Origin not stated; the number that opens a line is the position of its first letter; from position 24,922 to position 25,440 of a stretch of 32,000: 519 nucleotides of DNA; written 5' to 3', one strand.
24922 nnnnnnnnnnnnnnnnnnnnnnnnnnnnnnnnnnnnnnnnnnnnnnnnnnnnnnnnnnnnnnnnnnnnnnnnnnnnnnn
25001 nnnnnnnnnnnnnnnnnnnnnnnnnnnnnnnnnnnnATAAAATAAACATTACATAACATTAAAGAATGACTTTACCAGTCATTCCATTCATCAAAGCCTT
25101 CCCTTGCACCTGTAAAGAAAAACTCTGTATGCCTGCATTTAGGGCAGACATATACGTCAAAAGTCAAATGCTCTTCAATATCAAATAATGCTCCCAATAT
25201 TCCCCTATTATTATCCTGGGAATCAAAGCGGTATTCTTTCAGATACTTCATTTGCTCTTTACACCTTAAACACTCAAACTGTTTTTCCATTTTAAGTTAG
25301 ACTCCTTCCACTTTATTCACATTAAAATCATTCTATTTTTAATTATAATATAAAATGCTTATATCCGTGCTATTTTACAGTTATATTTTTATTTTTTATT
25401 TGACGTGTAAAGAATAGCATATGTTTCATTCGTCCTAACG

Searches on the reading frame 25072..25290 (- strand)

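Call 7: search_protein_families(library=pfam, proteins=[window:25072-25290:-], max_evalue=0.01)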
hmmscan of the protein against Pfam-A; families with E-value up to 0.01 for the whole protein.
window:25072-25290:- (72 aa): 2 families
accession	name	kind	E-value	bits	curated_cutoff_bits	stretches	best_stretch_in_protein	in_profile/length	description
PF09855.14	Zn_ribbon_13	-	5.2e-05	23.8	23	1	7-62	2-51/63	Nucleic-acid-binding protein containing Zn-ribbon domain (DUF2082)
PF12760.12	Zn_ribbon_IS1595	-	0.0075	16.7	25.4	0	48-63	20-35/46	Transposase zinc-ribbon domain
